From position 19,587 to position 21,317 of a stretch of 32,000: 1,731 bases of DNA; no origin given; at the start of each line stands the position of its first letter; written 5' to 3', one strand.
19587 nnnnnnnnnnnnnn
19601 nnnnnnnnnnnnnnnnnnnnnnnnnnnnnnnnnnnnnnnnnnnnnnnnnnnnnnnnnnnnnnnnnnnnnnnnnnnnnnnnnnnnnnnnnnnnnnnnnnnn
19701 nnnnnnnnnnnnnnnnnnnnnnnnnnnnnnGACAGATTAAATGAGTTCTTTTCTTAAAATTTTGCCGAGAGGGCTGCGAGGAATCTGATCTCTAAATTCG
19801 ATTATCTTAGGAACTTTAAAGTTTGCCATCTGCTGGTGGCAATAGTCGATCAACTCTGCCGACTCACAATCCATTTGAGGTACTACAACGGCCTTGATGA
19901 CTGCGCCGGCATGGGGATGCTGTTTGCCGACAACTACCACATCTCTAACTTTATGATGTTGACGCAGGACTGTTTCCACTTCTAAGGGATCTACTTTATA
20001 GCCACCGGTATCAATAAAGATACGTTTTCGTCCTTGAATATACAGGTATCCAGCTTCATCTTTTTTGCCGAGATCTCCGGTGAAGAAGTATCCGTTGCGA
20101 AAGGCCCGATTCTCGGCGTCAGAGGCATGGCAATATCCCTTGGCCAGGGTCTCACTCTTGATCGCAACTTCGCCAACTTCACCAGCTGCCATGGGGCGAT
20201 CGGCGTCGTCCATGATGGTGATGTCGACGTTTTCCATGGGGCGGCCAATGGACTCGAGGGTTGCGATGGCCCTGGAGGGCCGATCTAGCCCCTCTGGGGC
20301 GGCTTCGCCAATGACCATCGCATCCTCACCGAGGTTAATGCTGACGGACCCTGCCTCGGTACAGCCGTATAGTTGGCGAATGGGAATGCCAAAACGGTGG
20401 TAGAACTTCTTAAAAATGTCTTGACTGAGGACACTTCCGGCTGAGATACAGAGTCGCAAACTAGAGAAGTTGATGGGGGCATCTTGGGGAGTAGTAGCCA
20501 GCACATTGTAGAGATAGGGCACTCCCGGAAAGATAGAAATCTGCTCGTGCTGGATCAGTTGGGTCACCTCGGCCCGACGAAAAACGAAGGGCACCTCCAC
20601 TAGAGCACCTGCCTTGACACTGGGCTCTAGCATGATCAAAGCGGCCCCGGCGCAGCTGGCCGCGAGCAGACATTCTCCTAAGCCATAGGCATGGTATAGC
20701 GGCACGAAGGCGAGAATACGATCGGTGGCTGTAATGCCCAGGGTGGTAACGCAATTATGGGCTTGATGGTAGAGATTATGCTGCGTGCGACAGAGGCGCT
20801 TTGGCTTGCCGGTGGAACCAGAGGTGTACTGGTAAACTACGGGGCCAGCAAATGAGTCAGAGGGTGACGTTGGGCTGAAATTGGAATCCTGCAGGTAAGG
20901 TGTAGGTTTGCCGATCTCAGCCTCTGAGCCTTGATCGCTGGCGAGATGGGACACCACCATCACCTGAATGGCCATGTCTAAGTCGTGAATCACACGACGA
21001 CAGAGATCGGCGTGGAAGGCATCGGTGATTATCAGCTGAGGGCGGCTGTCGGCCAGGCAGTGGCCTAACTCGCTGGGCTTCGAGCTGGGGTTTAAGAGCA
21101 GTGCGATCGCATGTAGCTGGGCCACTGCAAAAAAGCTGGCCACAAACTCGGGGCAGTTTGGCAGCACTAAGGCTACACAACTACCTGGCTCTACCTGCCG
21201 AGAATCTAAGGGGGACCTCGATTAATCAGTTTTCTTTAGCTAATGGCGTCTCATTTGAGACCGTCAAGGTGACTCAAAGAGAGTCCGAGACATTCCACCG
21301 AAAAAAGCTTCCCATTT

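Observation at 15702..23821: Orphan aryl-primed NRPS-like operon: chorismatase, adenylating enzyme, carrier protein, then an A-less C-T-TE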

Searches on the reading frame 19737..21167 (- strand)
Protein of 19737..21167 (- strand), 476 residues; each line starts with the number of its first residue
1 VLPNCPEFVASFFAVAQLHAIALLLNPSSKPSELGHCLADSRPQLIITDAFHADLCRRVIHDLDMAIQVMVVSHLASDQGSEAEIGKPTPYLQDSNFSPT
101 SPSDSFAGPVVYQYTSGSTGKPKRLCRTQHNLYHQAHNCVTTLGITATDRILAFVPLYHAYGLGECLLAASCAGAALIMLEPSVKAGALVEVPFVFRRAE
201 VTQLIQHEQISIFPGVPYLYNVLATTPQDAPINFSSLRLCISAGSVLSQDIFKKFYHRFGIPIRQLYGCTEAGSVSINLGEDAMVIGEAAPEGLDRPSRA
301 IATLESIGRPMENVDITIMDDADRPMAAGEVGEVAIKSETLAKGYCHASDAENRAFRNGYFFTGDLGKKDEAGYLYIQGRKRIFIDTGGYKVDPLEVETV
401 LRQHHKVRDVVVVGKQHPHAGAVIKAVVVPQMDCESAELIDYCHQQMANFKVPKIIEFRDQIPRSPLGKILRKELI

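Call 4: search_protein_families(library=pfam, proteins=[window:19737-21167:-], max_evalue=0.01)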
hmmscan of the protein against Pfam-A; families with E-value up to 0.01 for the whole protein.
window:19737-21167:- (476 aa): 3 families
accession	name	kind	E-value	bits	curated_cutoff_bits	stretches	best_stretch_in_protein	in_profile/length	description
PF00501.34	AMP-binding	-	4e-60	204.1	29.9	1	1-345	52-383/384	AMP-binding enzyme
PF13193.12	AMP-binding_C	-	7e-15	56.2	24.5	1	396-469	1-76/76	AMP-binding enzyme C-terminal domain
PF23562.2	AMP-binding_C_3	-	9.4e-07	29.7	20.8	1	387-442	7-62/124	AMP-binding enzyme C-terminal domain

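Call 5: search_protein_families(library=ncbifam, proteins=[window:19737-21167:-], max_evalue=0.01)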
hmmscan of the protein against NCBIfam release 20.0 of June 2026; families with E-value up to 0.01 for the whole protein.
window:19737-21167:- (476 aa): 107 families (the best 25 are shown)
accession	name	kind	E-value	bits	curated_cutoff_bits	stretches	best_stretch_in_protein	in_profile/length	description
NF004837.0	PRK06187.1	subfamily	2.3e-88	296.8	476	1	2-475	65-518/531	long-chain-fatty-acid--CoA ligase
NF006182.0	PRK08316.1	subfamily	6e-70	236.2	663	1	4-475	70-513/523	fatty acyl-CoA synthetase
NF005307.0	PRK06839.1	equivalog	4.5e-65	220.2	748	1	4-475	62-489/496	o-succinylbenzoate--CoA ligase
NF004114.0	PRK05605.1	equivalog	2.2e-64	217.8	766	2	108-475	222-565/575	long-chain-fatty-acid--CoA ligase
NF006181.0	PRK08314.1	subfamily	5.1e-62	209.9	705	1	2-475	82-550/563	long-chain-fatty-acid--CoA ligase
NF002966.0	PRK03640.1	equivalog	2.3e-61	207.9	556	1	4-475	61-476/483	o-succinylbenzoate--CoA ligase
NF052269.1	Staph_lig_FadD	equivalog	9e-61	205.7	650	1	11-475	68-489/499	long-chain-fatty-acid--CoA ligase FadD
TIGR01923.1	menE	equivalog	1.7e-59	201.9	330.15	1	3-475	32-442/442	o-succinylbenzoate--CoA ligase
NF005702.0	PRK07514.1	subfamily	7.6e-59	199.4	558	1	6-473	65-494/506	malonyl-CoA synthase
NF005801.1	PRK07656.1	equivalog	3e-57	194.4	657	1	3-475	59-499/500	FadD3 family acyl-CoA ligase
NF009233.0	PRK12583.1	subfamily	3.5e-55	187.4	832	1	109-472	203-543/558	fatty acid CoA ligase family protein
NF005676.0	PRK07470.1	equivalog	4.6e-55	187.2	774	1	3-474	78-524/544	acyl-CoA synthetase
TIGR03098.1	ligase_PEP_1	hypoth_equivalog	6.2e-55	186.6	592.35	1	5-475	60-514/517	acyl-CoA ligase (AMP-forming), exosortase A system-associated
NF006523.0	PRK08974.1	equivalog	2.9e-54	184.1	884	1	111-475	210-549/561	long-chain-fatty-acid--CoA ligase FadD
NF005714.0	PRK07529.1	subfamily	4.6e-54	183.8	632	1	1-475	94-572/640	acyl-CoA synthetase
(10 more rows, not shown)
